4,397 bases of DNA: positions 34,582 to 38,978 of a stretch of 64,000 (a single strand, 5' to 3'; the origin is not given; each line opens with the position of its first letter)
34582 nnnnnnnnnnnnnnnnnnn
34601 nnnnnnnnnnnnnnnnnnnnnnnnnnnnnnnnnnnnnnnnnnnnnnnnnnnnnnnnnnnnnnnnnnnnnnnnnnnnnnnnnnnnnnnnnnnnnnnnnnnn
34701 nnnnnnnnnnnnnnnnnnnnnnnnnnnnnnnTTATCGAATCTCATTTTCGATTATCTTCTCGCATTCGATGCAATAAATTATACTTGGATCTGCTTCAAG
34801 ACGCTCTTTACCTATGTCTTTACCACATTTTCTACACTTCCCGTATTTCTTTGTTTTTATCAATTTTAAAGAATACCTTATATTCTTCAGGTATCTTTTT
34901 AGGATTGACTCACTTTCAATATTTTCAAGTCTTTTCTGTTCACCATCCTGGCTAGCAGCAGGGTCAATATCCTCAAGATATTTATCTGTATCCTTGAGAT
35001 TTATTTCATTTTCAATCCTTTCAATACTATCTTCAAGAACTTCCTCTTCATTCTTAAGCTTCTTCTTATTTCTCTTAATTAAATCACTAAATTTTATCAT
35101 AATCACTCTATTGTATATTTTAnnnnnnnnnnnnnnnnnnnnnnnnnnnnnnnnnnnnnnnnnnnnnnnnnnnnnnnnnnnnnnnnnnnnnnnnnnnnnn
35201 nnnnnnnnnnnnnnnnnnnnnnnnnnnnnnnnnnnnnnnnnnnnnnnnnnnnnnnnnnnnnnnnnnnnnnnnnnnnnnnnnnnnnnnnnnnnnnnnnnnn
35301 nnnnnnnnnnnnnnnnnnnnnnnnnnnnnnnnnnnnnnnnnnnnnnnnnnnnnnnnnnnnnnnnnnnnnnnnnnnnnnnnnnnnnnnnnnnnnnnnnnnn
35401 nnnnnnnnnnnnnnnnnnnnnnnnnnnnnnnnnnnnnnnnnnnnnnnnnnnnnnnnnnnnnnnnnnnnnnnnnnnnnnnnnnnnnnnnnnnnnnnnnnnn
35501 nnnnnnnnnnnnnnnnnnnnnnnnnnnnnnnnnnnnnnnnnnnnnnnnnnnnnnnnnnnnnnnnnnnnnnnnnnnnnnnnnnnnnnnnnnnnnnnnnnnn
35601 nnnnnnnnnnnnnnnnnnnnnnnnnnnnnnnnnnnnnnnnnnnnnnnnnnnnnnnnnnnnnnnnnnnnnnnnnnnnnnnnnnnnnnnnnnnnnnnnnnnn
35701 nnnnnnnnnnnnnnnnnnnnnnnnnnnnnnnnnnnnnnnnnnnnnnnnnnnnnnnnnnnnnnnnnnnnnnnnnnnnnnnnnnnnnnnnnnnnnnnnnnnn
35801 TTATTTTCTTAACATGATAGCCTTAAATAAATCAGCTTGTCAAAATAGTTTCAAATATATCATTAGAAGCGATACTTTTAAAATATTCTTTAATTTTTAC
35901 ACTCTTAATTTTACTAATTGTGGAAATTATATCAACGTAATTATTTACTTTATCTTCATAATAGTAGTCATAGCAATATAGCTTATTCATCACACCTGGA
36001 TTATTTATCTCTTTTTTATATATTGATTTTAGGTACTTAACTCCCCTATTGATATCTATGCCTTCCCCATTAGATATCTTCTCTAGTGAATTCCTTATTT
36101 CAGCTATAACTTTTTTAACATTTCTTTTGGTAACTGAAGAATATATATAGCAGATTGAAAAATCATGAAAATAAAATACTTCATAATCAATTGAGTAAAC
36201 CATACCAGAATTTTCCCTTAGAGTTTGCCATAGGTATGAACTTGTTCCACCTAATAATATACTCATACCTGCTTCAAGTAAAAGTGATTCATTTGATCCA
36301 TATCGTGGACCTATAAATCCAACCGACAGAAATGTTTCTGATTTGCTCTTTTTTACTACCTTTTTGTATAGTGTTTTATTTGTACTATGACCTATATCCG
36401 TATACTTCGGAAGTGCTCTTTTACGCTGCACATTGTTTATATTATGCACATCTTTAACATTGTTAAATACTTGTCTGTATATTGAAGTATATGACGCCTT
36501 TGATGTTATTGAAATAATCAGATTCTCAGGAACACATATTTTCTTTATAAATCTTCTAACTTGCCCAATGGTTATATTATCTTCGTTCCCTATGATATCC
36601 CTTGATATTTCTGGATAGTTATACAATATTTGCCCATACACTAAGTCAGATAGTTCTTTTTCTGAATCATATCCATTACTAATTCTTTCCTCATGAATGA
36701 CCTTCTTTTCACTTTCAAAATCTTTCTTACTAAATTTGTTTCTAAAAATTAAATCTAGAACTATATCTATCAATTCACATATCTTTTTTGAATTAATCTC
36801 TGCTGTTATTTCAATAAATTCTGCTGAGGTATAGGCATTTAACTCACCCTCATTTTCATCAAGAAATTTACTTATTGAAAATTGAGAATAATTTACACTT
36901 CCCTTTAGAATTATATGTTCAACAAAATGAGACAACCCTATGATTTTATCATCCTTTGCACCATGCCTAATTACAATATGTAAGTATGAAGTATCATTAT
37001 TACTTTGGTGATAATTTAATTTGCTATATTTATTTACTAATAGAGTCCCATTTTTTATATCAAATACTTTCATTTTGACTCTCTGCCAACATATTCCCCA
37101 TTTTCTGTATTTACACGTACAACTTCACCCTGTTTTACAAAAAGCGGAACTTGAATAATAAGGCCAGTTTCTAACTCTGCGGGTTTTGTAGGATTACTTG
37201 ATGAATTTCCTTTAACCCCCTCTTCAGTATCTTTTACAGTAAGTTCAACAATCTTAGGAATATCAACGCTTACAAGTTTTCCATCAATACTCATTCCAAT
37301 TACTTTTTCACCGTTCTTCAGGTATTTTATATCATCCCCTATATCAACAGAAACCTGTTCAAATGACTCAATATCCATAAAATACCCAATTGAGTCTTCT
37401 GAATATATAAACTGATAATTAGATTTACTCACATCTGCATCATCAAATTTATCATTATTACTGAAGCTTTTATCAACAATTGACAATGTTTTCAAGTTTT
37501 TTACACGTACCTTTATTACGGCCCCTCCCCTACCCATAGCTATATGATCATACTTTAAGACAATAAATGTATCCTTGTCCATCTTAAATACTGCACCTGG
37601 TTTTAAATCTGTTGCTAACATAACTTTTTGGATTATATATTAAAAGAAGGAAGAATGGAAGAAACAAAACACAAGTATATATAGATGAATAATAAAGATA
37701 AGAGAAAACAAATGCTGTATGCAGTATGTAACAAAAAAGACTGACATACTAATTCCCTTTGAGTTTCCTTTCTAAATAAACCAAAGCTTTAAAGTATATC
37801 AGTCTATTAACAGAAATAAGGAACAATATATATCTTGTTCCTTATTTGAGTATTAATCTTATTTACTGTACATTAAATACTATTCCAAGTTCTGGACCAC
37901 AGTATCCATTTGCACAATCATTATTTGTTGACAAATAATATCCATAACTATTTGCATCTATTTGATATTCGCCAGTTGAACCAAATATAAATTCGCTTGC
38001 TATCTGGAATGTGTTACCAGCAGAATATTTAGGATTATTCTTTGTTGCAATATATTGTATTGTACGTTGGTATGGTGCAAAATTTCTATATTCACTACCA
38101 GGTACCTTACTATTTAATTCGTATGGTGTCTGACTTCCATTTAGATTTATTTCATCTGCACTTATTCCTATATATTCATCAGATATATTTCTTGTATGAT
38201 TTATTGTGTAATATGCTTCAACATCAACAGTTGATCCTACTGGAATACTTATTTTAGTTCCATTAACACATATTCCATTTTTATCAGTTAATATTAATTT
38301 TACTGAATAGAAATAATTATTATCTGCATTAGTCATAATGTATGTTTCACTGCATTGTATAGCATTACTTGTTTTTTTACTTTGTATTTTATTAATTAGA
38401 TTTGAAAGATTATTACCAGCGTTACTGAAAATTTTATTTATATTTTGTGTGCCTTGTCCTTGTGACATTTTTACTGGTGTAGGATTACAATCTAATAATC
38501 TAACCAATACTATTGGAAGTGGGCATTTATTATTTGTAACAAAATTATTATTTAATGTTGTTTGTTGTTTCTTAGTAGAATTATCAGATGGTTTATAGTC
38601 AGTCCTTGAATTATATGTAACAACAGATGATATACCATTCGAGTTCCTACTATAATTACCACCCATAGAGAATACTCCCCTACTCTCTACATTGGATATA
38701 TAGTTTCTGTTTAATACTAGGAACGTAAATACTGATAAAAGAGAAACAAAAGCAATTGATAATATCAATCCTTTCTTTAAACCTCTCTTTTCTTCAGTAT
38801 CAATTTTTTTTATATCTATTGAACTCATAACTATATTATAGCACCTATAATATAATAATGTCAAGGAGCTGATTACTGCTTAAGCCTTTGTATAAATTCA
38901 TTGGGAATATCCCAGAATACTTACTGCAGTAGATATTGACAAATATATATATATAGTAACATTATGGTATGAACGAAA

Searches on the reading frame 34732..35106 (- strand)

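Call 9: search_protein_families(library=pfam, proteins=[window:34732-35106:-], max_evalue=0.01)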
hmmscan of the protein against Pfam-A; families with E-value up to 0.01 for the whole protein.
window:34732-35106:- (124 aa): 1 family
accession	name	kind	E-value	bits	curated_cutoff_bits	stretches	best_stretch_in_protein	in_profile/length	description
PF01258.23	zf-dskA_traR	-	1.4e-09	38.3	24.9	1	87-120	2-35/36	Prokaryotic dksA/traR C4-type zinc finger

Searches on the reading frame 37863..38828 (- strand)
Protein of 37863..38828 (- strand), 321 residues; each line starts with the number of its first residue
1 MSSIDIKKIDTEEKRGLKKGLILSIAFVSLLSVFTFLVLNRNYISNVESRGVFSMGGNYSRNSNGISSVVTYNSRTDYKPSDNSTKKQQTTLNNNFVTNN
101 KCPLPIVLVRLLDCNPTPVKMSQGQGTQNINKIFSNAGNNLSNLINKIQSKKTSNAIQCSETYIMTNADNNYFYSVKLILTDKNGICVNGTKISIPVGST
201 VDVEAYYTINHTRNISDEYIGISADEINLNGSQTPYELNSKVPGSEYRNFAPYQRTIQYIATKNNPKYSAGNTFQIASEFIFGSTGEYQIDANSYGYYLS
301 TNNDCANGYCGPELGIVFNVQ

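Call 9: search_protein_families(library=pfam, proteins=[window:37863-38828:-], max_evalue=0.01)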
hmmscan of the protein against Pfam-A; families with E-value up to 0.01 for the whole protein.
window:37863-38828:- (321 aa): 0 families

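Call 10: find_homologous_proteins(query=window:37863-38828:-, max_evalue=0.001)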
Query window:37863-38828:- (321 aa): 2 proteins with E <= 0.001 among 1030 candidates.
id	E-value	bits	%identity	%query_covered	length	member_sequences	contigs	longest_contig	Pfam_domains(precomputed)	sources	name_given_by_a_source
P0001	2.6e-206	702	100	100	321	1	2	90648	-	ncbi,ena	-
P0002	2.9e-103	364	58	100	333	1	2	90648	-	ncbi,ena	-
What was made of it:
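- Tried and rejected: word-indexed search of 5.8 billion protein clusters (call 10);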

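Call 13: find_encoding_contigs(protein=P0001, flank=10000, max_places=6)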
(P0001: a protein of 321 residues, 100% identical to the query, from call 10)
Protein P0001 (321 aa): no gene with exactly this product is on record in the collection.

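Call 14: list_cluster_members(proteins=[P0001, P0002])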
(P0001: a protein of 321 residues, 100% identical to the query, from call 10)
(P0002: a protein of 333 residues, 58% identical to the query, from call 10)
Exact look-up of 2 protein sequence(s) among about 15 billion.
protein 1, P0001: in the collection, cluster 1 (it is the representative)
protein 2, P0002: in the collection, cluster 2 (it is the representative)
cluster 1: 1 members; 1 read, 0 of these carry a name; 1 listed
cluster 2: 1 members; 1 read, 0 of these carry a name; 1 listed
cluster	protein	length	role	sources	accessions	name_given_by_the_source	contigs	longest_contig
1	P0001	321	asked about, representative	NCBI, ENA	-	-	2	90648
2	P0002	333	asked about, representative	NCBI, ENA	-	-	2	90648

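Call 26: predict_structure(protein=window:37863-38828:-)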
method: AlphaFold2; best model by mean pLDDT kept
length: 321 residues; sequences in the alignment: 1
mean_pLDDT: 34.9   pTM: 0.21
mean pLDDT of the five models: 34.9, 30.3, 29.7, 29.2, 27.8
residues with pLDDT >= 90: 9; 70-90: 19; 50-70: 12; < 50: 281
segments of 3 or more residues with pLDDT < 50: 1-3, 44-321
pLDDT, mean of each block of 10 residues (from residue 1): 52 76 91 84 45 31 28 27 30 25 25 25 30 36 41 33 30 34 34 28 24 24 24 22 24 24 25 26 28 28 32 29 27
secondary structure, 60 per line:
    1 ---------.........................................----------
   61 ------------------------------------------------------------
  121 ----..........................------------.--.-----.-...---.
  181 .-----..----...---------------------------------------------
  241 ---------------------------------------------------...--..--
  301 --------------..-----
elements in order: H10-50 H125-150 E174-176 E193-195
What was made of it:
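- Tried and rejected: Full-length X2 as a single sequence gave pLDDT 35 (call 26).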

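Call 31: find_encoding_contigs(protein=P0002, flank=10000, max_places=6)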
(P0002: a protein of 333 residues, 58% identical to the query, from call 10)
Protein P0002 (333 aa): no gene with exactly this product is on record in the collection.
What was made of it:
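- Tried and rejected: Exact look-ups of X1 and X2 in the contig index found nothing on record (calls 13, 31).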

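Call 49: search_protein_families(library=ncbifam, proteins=[window:37863-38828:-], max_evalue=0.1)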
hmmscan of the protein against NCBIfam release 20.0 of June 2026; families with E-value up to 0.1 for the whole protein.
window:37863-38828:- (321 aa): 0 families

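Call 50: search_protein_families(library=phrogs, proteins=[window:37863-38828:-], max_evalue=0.1)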
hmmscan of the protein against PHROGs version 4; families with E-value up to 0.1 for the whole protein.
window:37863-38828:- (321 aa): 0 families

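Call 71: search_dna_similar(query=window:37863-38828:-, collection=phages, mode=protein, max_evalue=0.001)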
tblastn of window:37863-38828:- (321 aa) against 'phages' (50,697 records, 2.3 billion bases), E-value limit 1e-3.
No match.
